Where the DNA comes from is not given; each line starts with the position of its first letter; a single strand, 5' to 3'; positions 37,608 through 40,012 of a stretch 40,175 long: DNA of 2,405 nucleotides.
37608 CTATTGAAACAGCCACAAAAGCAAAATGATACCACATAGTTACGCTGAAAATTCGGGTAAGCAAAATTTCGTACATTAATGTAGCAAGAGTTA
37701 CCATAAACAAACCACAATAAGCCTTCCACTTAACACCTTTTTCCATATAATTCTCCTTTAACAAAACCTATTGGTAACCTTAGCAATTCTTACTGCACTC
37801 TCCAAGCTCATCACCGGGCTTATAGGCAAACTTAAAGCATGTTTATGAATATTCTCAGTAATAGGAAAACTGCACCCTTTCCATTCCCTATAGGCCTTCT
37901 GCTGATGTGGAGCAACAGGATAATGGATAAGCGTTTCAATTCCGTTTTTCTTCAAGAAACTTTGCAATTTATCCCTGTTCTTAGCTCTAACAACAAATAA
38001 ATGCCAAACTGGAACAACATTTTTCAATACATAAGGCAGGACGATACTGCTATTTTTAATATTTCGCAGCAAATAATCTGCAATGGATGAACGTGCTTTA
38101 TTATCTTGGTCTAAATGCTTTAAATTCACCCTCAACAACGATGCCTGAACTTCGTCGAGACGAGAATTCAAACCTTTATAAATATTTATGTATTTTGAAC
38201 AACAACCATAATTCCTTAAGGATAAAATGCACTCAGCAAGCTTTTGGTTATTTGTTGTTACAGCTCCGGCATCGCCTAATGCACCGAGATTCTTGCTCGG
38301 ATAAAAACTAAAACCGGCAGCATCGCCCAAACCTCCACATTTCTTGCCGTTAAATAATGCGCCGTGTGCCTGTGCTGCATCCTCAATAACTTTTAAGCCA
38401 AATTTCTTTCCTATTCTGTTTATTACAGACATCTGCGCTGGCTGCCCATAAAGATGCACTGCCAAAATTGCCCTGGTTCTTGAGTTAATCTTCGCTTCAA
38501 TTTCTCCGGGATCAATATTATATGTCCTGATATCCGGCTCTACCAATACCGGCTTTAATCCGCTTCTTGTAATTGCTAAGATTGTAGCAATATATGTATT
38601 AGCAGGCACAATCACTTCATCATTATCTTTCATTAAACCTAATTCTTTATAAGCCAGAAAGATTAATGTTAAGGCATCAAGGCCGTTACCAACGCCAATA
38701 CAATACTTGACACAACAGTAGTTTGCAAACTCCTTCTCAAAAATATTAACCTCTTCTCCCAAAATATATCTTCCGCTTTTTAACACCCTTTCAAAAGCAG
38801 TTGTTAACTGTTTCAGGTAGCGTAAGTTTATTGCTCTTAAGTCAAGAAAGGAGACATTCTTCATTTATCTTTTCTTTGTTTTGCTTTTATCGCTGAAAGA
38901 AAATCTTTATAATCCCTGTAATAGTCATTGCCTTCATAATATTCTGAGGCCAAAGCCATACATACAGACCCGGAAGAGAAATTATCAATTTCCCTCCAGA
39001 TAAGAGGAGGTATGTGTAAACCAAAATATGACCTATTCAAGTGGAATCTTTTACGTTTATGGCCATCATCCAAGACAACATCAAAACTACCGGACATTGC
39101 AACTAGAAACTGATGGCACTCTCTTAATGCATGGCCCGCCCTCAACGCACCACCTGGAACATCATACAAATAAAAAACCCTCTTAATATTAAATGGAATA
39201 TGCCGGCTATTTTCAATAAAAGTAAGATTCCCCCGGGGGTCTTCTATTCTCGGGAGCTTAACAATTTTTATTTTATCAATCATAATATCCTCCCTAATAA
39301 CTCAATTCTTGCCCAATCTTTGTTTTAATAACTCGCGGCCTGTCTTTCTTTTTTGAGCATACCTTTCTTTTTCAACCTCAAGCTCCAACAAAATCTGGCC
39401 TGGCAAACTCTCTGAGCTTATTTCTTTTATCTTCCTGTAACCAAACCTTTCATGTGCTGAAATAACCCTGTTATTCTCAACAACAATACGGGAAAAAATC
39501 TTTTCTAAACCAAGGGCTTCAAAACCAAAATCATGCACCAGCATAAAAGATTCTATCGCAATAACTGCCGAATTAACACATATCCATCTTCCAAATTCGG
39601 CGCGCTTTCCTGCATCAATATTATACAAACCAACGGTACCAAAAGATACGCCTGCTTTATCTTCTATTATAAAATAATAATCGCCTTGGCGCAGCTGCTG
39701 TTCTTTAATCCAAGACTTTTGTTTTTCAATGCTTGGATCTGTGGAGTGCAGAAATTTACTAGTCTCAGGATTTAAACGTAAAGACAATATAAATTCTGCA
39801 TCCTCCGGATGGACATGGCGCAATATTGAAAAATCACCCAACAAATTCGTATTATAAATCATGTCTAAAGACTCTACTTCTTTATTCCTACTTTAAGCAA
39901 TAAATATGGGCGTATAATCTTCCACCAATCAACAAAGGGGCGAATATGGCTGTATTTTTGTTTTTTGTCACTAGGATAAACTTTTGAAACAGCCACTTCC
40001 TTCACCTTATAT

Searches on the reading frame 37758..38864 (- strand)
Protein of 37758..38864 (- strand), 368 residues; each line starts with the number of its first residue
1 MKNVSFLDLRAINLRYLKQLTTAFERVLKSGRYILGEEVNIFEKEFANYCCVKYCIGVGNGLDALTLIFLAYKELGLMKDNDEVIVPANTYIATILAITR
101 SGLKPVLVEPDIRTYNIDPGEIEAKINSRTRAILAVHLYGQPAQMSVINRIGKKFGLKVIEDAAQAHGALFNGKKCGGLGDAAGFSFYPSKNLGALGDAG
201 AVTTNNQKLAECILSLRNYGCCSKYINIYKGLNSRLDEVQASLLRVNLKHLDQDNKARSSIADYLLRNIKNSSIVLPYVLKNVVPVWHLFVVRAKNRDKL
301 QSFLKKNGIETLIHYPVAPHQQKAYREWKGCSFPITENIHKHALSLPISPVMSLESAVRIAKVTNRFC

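Call 9: search_protein_families(library=pfam, proteins=[window:37758-38864:-], max_evalue=0.001)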
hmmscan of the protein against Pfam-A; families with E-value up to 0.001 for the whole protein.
window:37758-38864:- (368 aa): 1 family
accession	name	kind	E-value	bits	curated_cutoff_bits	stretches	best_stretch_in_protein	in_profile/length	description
PF01041.23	DegT_DnrJ_EryC1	-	6e-102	342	19.8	1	20-361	7-356/360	DegT/DnrJ/EryC1/StrS aminotransferase family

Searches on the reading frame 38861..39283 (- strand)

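Call 9: search_protein_families(library=pfam, proteins=[window:38861-39283:-], max_evalue=0.001)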
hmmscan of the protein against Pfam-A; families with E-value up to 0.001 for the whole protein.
window:38861-39283:- (140 aa): 1 family
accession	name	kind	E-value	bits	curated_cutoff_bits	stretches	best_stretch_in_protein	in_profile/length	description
PF05523.17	FdtA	-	6.4e-55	185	23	1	4-132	2-130/131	WxcM-like, C-terminal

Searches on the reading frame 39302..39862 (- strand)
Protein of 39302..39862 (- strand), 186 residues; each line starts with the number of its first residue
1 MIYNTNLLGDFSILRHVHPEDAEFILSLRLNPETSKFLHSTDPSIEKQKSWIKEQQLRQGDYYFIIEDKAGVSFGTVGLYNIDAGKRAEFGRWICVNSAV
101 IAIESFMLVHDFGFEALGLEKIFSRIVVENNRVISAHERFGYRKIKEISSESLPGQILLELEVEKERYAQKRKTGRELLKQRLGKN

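Call 9: search_protein_families(library=pfam, proteins=[window:39302-39862:-], max_evalue=0.001)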
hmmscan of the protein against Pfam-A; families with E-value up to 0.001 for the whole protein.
window:39302-39862:- (186 aa): 2 families
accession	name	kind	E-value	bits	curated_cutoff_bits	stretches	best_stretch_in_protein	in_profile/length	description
PF13302.13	Acetyltransf_3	-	8e-17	62.7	25.4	1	13-143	3-138/138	Acetyltransferase (GNAT) domain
PF13420.13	Acetyltransf_4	-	1.7e-07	31.8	24.3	1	14-145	1-137/155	Acetyltransferase (GNAT) domain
